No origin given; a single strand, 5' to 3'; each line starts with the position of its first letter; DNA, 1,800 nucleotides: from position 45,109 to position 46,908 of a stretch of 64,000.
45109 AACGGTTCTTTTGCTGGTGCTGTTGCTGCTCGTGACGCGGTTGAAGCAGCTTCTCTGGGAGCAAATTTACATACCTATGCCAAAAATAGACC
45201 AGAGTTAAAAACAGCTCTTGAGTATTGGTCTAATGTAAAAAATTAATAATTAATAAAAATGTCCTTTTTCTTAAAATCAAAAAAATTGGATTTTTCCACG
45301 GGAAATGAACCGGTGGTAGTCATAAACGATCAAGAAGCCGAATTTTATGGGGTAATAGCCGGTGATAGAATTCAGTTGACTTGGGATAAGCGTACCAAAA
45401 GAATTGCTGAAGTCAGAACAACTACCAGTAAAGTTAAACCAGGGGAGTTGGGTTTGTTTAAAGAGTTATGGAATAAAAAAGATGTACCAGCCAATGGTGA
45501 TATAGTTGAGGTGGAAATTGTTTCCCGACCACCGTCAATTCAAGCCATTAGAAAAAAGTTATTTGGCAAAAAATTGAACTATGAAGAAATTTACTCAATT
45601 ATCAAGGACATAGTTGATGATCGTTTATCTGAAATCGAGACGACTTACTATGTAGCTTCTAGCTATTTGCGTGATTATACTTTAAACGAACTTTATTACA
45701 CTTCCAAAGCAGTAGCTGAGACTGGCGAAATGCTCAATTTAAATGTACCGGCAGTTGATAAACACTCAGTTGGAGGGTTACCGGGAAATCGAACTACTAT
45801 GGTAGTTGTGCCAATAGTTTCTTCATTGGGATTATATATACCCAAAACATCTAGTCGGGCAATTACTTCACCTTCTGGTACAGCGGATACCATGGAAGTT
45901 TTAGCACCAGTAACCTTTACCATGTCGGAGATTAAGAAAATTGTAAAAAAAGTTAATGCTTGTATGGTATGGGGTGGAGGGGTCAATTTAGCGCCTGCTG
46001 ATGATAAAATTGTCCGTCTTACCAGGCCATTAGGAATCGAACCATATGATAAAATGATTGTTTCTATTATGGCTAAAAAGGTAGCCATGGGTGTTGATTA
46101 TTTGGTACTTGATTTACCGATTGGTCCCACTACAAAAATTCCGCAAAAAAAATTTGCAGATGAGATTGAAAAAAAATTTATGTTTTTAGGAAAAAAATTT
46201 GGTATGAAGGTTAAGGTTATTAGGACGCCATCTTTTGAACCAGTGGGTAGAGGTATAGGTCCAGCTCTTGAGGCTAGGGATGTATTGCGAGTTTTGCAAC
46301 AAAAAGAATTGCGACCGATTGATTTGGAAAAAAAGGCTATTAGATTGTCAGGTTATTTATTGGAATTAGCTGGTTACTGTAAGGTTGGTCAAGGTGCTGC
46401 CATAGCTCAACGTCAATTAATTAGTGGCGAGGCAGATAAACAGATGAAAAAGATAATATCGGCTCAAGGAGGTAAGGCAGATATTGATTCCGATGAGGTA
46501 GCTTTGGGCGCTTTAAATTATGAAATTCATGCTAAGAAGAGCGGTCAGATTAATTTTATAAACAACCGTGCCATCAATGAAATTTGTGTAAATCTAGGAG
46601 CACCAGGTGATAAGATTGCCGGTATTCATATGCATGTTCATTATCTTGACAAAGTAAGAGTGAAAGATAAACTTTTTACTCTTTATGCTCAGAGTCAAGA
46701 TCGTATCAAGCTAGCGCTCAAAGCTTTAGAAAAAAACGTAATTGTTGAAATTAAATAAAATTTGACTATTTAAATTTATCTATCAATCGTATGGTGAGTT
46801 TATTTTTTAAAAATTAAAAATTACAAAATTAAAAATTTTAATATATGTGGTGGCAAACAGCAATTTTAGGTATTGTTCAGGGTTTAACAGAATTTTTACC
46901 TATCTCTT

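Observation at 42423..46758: Archaeal-type AMP salvage operon with form II/III RuBisCO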

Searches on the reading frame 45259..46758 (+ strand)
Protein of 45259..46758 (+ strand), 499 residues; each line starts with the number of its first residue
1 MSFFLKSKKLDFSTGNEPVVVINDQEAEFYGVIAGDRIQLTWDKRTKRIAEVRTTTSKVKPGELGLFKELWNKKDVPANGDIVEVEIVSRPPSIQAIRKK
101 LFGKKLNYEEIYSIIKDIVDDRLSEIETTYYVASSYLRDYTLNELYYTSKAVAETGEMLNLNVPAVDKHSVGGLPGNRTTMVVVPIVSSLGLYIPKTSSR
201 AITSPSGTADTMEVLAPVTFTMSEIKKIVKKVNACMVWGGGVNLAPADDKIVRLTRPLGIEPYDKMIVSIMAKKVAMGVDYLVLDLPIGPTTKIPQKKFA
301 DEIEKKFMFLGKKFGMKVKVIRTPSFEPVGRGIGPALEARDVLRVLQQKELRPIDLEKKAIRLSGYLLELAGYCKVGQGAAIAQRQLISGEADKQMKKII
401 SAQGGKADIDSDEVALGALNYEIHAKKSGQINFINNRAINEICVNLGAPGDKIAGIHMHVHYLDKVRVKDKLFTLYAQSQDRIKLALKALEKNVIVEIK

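Call 3: search_protein_families(library=pfam, proteins=[window:45259-46758:+])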
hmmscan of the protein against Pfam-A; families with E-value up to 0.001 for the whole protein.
window:45259-46758:+ (499 aa): 3 families
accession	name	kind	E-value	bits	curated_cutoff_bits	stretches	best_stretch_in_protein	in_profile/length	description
PF00591.27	Glycos_transf_3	-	8.6e-11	42.4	27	1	164-286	3-139/253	Glycosyl transferase family, a/b domain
PF07831.19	PYNP_C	-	3.8e-09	36.5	27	1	431-494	2-72/75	Pyrimidine nucleoside phosphorylase C-terminal domain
PF02885.22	Glycos_trans_3N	-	5.1e-07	29.8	26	1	95-156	2-63/63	Glycosyl transferase family, helical bundle domain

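Call 4: search_protein_families(library=ncbifam, proteins=[window:45259-46758:+])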
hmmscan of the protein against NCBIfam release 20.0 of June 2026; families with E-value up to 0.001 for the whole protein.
window:45259-46758:+ (499 aa): 9 families
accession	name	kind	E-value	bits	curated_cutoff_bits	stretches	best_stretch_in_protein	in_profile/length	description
NF003338.0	PRK04350.1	subfamily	4.4e-161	536.7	434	1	5-494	3-490/502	thymidine phosphorylase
TIGR02645.1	ARCH_P_rylase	hypoth_equivalog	4e-158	526.9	434.6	1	5-492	1-485/493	putative thymidine phosphorylase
TIGR03327.1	AMP_phos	equivalog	2.4e-155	517.9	535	1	5-498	2-492/500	AMP phosphorylase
TIGR02644.1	Y_phosphoryl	subfamily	5.3e-63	213.2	409.05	1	95-495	3-415/417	pyrimidine-nucleoside phosphorylase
NF004490.0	PRK05820.1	equivalog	5.4e-58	196.7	269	1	95-496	7-422/439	thymidine phosphorylase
NF004747.0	PRK06078.1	equivalog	8.8e-42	143.2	559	1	94-496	4-417/434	pyrimidine-nucleoside phosphorylase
TIGR02643.1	T_phosphoryl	equivalog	1.9e-39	135.8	570.7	1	96-493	6-419/437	thymidine phosphorylase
TIGR01245.1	trpD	equivalog_domain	7.7e-08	32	199.05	1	103-236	7-145/330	anthranilate phosphoribosyltransferase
NF011201.0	PRK14607.1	equivalog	4.1e-06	25.7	670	1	95-235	197-341/534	bifunctional anthranilate synthase component II/anthranilate phosphoribosyltransferase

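Call 7: search_solved_structures(query=window:45259-46758:+, show_alignments=1)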
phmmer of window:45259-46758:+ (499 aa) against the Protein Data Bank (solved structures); distinct sequences matched with E-value up to 0.001: 19.
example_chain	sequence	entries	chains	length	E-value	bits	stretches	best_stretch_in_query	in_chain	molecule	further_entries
4ga5_B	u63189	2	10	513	1.3e-104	353.9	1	8-488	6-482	Putative thymidine phosphorylase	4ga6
4ga4_A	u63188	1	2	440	2.5e-101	343.1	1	91-488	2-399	Putative thymidine phosphorylase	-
7m7k_B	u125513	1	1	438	3.4e-35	125.1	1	94-484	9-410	Pyrimidine-nucleoside phosphorylase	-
5ep8_A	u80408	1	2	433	2.5e-34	122.2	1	95-485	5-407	Pyrimidine-nucleoside phosphorylase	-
5oln_A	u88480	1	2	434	5.3e-34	121.1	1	95-485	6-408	Pyrimidine-nucleoside phosphorylase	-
1brw_A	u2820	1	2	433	9.2e-33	117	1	94-483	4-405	PROTEIN (PYRIMIDINE NUCLEOSIDE PHOSPHORYLASE)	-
3h5q_A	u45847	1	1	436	1.1e-32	116.7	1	94-494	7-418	Pyrimidine-nucleoside phosphorylase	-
5ey3_A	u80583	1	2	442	2.6e-29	105.7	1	95-472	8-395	Thymidine phosphorylase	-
4x46_A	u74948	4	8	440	2.7e-29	105.6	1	95-472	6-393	Thymidine phosphorylase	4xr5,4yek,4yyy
2dsj_A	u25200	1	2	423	4.7e-29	104.8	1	95-444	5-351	Pyrimidine-nucleoside (Thymidine) phosphorylase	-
1azy_A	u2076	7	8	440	2.9e-28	102.2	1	95-471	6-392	THYMIDINE PHOSPHORYLASE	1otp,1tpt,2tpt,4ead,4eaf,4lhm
1uou_A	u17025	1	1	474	1.4e-26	96.6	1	95-405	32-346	THYMIDINE PHOSPHORYLASE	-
2wk5_A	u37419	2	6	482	1.5e-26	96.6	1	95-405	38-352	THYMIDINE PHOSPHORYLASE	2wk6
2j0f_A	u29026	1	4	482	2.1e-26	96.1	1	95-405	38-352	THYMIDINE PHOSPHORYLASE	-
9ucw_A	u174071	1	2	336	1.3e-05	27.5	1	95-238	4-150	Anthranilate phosphoribosyltransferase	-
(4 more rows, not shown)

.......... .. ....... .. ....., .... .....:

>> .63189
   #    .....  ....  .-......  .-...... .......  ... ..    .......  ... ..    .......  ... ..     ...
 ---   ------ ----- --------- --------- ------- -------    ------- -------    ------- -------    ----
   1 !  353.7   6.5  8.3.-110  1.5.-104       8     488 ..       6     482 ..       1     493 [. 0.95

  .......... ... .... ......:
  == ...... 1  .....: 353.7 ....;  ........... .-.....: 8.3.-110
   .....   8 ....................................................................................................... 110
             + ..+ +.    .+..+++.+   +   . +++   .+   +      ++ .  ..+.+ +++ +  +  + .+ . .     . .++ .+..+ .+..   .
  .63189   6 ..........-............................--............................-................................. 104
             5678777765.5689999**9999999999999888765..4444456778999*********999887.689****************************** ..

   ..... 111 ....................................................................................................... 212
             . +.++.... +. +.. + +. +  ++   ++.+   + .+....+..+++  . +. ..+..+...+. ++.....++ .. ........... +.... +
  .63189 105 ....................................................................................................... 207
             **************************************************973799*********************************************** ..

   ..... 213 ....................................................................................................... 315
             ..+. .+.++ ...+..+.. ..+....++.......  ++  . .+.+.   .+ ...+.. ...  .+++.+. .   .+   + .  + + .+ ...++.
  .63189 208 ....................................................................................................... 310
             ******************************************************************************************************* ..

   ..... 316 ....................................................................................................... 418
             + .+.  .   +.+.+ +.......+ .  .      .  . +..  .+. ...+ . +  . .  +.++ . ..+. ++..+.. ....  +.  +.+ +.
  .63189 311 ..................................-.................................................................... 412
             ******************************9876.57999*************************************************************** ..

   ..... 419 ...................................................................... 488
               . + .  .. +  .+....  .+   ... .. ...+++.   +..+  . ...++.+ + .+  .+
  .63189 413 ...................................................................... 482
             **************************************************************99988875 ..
